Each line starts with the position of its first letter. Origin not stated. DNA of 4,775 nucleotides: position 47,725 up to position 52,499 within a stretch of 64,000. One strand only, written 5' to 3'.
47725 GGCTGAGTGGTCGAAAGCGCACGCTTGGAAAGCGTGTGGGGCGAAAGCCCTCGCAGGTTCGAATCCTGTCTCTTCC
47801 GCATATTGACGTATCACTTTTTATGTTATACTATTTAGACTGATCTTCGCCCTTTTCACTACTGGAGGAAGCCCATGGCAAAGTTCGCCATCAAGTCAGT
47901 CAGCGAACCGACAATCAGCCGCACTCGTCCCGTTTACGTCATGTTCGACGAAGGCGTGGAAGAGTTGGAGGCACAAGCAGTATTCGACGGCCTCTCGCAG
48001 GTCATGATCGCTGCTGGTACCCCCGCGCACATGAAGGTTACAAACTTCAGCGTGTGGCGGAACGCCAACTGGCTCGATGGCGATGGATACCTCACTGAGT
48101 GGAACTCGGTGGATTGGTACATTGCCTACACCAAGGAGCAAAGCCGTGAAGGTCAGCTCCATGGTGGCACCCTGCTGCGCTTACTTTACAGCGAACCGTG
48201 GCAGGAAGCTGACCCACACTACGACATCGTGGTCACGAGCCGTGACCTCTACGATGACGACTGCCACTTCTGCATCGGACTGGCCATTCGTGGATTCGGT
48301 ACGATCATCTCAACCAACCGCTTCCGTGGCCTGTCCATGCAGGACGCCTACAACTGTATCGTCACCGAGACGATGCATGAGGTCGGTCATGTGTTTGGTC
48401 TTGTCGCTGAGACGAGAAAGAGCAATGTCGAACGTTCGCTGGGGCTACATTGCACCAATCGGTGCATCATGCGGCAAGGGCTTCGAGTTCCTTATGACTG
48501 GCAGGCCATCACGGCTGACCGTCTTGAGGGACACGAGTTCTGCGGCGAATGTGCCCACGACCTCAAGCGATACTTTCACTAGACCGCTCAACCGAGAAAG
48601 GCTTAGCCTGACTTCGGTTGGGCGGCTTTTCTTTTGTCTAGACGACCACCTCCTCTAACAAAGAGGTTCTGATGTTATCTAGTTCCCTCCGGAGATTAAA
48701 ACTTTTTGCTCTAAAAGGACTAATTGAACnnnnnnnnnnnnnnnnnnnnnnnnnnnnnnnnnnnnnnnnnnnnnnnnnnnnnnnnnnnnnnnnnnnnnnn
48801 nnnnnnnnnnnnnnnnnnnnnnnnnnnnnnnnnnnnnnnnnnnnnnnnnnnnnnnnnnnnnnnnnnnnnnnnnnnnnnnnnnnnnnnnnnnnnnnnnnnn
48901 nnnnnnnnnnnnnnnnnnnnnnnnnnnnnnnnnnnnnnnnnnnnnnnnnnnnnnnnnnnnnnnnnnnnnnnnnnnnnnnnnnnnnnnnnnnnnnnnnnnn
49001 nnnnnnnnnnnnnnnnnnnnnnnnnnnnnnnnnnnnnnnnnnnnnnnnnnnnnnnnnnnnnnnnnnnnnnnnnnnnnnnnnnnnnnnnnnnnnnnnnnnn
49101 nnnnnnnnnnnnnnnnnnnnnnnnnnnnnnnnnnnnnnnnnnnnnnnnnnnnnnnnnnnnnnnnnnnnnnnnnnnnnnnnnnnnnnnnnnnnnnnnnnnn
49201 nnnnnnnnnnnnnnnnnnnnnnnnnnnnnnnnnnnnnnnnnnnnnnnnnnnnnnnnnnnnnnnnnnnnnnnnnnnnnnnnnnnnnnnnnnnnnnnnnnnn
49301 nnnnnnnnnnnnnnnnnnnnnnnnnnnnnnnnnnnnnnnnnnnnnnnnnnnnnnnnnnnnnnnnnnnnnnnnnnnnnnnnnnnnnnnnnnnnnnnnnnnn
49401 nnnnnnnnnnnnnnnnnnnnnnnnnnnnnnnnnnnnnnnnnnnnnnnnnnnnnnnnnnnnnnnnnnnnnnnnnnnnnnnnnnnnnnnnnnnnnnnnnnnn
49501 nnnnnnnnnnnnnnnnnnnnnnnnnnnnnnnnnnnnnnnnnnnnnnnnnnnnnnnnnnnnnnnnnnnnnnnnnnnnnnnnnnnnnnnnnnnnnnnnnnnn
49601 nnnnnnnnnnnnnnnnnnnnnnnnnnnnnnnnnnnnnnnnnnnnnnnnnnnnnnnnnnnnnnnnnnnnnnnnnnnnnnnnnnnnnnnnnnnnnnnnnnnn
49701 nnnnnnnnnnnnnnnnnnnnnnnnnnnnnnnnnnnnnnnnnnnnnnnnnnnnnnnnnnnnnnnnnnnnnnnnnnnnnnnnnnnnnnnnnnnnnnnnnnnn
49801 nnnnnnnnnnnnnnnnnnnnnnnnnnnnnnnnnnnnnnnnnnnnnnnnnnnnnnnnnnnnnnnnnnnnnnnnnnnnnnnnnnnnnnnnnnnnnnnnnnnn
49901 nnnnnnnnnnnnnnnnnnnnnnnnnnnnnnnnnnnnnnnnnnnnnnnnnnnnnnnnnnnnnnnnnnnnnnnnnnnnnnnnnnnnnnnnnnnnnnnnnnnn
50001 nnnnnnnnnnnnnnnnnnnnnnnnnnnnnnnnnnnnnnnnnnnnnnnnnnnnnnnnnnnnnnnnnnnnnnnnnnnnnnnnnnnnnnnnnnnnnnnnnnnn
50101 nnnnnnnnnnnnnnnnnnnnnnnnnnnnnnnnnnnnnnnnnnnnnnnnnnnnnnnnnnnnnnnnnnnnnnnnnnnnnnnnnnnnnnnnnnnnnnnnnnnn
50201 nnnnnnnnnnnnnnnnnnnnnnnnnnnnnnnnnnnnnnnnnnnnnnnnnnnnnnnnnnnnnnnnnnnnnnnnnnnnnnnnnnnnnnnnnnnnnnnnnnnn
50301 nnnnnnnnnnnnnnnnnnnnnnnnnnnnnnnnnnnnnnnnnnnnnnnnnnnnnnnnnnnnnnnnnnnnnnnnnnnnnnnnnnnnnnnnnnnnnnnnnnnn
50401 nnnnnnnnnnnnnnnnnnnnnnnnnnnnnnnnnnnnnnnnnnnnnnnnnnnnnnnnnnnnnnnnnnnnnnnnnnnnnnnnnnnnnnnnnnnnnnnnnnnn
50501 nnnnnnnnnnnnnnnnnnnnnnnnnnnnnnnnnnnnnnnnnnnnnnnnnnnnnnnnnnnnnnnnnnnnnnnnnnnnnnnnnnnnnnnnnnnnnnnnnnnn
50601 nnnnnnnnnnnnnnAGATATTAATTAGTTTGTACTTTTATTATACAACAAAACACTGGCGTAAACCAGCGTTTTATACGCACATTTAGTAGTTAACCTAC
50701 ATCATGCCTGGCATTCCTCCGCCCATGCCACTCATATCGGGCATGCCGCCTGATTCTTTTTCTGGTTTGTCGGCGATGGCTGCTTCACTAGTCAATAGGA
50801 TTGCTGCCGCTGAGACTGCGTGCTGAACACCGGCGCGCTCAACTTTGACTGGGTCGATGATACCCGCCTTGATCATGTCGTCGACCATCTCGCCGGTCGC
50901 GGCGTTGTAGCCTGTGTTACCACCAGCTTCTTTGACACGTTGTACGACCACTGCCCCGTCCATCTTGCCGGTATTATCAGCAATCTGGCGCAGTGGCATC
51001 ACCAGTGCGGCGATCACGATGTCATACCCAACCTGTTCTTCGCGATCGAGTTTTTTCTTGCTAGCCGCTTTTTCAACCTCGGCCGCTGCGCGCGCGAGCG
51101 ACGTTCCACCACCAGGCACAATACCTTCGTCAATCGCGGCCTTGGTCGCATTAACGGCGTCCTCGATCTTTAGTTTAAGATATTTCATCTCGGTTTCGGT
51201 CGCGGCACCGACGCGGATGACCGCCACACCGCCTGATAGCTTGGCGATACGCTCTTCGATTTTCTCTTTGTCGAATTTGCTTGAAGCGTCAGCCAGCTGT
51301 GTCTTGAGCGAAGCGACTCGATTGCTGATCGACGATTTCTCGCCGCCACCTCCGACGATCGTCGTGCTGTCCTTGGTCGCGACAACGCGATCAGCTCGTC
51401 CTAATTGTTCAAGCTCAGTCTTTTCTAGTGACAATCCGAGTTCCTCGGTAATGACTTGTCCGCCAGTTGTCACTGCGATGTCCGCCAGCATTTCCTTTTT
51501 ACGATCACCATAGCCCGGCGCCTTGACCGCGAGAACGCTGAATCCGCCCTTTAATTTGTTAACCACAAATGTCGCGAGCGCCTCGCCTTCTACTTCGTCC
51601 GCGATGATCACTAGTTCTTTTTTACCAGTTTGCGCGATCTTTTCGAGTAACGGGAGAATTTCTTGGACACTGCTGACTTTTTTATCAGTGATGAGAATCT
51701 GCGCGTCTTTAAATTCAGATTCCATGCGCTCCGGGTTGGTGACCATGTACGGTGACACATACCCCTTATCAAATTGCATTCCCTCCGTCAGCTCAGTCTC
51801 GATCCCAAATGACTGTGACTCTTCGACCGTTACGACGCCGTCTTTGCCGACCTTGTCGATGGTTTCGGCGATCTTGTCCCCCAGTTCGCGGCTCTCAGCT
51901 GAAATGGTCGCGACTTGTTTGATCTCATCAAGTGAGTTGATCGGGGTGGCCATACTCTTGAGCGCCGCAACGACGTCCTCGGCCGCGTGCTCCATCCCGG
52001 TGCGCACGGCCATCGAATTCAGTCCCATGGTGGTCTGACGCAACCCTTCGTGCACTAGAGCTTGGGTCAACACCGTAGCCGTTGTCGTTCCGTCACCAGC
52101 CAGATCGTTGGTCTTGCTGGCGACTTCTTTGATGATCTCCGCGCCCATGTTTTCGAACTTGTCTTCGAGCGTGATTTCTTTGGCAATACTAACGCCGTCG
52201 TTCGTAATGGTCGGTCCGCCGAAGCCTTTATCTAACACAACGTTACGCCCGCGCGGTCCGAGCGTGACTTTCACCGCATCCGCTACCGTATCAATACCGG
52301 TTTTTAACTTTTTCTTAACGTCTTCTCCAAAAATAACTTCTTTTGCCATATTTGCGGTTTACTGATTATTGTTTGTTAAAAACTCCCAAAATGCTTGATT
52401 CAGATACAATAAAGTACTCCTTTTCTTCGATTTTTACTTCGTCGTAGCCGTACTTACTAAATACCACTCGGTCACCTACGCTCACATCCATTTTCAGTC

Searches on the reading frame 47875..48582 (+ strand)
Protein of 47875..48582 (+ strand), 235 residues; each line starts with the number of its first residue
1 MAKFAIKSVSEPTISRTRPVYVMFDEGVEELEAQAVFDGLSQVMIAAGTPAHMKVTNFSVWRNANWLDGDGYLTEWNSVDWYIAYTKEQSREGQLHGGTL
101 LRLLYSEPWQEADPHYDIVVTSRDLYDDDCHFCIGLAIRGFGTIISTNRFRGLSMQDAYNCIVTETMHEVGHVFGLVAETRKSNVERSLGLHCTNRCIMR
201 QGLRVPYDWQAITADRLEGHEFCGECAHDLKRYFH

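Call 57: search_protein_families(library=pfam, proteins=[window:47875-48582:+], max_evalue=0.001)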
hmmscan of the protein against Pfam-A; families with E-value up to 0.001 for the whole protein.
window:47875-48582:+ (235 aa): 1 family
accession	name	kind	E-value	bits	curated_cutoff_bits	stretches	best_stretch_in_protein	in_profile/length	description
PF07998.17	Peptidase_M54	-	2.9e-05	24.6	24.4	1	118-232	98-194/194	Peptidase family M54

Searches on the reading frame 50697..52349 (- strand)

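Call 34: search_protein_families(library=pfam, proteins=[window:50697-52349:-], max_evalue=0.001)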
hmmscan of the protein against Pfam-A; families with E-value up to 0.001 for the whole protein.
window:50697-52349:- (550 aa): 1 family
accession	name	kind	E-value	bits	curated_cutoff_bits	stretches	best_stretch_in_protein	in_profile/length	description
PF00118.29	Cpn60_TCP1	-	1.4e-68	232.2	34.3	1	22-528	1-489/490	TCP-1/cpn60 chaperonin family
